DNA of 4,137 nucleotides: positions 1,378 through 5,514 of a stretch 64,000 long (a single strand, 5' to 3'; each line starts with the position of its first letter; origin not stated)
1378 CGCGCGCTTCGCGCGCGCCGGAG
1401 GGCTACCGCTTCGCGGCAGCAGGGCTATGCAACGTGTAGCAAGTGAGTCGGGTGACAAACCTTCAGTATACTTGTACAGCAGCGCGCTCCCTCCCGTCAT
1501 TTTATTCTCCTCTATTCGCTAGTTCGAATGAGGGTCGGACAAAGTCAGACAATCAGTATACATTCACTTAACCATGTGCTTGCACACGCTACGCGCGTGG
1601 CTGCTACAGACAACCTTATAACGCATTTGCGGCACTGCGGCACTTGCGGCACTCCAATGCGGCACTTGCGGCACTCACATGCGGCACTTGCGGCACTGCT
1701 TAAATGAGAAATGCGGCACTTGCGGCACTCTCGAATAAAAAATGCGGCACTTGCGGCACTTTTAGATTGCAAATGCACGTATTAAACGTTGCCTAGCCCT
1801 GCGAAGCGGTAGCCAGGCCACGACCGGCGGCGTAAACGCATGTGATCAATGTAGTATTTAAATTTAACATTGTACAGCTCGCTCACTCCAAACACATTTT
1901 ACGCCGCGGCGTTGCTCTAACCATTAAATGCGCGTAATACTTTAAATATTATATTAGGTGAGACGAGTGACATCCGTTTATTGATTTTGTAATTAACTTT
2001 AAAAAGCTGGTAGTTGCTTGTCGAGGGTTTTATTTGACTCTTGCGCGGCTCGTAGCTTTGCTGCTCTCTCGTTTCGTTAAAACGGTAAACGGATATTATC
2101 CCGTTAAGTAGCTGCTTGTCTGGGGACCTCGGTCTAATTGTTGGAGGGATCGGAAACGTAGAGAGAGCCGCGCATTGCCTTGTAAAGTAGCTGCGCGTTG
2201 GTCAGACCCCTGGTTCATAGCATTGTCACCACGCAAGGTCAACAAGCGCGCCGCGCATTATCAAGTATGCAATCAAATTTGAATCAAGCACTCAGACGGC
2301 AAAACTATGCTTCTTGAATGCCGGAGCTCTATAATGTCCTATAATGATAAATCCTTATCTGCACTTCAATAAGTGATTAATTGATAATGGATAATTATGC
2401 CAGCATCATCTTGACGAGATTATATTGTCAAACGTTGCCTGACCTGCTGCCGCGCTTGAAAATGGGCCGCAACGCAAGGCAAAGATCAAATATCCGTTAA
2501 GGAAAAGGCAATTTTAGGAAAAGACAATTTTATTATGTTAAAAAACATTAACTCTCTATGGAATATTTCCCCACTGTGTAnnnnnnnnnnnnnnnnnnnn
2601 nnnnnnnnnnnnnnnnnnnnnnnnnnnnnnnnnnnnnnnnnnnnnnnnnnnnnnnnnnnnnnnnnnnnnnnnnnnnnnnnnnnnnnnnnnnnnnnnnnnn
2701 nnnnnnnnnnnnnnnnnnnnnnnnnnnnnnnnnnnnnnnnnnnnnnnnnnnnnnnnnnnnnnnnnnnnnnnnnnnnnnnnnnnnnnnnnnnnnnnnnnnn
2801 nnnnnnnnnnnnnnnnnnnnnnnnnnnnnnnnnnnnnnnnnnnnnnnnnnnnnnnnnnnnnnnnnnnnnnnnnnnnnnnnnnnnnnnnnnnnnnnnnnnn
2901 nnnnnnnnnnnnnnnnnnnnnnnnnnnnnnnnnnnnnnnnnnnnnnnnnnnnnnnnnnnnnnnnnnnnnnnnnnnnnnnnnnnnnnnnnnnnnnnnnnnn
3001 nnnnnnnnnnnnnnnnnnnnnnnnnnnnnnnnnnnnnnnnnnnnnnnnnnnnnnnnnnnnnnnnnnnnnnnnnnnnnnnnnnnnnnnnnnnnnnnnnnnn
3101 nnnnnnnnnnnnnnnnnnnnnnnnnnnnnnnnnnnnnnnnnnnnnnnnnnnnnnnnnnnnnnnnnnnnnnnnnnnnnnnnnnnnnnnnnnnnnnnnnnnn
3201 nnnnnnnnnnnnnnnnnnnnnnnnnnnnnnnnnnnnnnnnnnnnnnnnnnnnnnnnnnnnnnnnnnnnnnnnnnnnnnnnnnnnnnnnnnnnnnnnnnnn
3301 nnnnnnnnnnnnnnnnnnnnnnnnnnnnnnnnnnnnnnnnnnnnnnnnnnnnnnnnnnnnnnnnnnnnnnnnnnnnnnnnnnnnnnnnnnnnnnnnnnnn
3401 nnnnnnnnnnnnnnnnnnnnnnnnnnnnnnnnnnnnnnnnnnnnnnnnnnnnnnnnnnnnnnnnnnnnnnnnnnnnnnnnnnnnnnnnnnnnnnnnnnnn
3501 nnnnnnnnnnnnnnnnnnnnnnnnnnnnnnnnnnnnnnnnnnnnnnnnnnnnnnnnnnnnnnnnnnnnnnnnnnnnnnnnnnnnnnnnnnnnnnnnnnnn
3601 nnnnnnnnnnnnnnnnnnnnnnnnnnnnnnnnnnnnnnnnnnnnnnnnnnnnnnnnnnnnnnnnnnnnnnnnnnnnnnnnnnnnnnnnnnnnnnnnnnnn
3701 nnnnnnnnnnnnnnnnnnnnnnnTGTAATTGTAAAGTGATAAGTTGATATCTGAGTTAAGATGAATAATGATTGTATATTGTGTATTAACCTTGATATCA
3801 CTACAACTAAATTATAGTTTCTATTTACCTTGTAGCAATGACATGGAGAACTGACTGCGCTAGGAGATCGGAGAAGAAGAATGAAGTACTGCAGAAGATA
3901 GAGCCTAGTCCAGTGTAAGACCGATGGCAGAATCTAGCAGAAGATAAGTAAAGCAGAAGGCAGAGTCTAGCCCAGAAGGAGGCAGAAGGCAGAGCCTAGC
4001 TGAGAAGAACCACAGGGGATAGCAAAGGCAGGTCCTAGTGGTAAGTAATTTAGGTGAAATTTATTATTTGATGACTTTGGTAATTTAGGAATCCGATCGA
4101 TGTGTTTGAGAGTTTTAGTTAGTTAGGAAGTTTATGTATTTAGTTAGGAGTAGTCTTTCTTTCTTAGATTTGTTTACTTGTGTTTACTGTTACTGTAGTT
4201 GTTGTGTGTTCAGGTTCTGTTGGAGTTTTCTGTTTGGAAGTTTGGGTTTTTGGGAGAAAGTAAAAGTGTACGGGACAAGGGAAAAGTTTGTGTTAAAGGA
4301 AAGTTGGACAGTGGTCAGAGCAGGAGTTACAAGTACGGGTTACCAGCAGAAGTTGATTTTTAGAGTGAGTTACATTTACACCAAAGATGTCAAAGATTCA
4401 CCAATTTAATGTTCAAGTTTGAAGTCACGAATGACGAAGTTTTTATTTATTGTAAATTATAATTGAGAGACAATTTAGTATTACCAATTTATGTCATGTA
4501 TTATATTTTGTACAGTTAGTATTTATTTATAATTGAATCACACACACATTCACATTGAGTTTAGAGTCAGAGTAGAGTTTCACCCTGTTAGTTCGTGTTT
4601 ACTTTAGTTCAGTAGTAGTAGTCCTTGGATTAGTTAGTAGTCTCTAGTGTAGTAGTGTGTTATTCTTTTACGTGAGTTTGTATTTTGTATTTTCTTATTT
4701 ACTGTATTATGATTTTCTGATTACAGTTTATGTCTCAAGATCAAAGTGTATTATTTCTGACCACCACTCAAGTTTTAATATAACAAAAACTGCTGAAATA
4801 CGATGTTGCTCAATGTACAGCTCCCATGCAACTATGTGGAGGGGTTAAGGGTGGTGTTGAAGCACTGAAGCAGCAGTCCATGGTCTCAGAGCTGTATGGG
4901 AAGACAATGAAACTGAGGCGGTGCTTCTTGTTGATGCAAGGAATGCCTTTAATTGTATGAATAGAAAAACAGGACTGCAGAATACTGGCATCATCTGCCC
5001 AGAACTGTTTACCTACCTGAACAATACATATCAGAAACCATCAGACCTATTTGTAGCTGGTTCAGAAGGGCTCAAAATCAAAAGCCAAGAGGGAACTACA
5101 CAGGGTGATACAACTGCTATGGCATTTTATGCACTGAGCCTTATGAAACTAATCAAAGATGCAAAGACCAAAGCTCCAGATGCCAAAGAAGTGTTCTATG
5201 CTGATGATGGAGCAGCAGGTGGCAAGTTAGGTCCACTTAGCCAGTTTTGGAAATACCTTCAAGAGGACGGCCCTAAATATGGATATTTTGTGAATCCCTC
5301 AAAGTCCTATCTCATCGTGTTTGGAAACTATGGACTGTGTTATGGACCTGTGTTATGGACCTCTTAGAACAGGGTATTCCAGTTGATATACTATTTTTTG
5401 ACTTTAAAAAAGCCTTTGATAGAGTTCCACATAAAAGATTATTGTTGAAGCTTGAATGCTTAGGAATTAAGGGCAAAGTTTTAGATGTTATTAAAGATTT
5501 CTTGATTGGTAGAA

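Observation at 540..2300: Modular foldback-like repeat family with ~95-bp TIRs, nested palindromes and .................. tandem blocks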

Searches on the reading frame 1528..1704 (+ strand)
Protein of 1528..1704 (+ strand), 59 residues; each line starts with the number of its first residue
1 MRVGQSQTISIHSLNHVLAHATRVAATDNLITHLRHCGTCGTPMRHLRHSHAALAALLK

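Call 87: find_homologous_proteins(query=A4, max_evalue=0.001)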
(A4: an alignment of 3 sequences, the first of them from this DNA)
Query A4 (3 sequences): 8000 candidates shared short words with the query, none scored E <= 0.001.

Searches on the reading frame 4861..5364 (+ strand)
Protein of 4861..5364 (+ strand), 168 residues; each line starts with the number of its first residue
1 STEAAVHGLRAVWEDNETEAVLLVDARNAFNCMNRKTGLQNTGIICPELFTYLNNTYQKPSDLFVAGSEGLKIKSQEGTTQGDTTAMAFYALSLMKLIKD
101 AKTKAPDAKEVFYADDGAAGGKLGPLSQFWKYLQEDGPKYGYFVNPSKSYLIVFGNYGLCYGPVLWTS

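Call 53: search_protein_families(library=pfam, proteins=[window:4861-5364:+], max_evalue=0.1)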
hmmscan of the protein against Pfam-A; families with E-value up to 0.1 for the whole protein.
window:4861-5364:+ (168 aa): 1 family
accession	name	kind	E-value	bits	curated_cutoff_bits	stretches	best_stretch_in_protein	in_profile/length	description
PF00078.32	RVT_1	-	3.3e-06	27.4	29.6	1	11-151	60-191/205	Reverse transcriptase (RNA-dependent DNA polymerase)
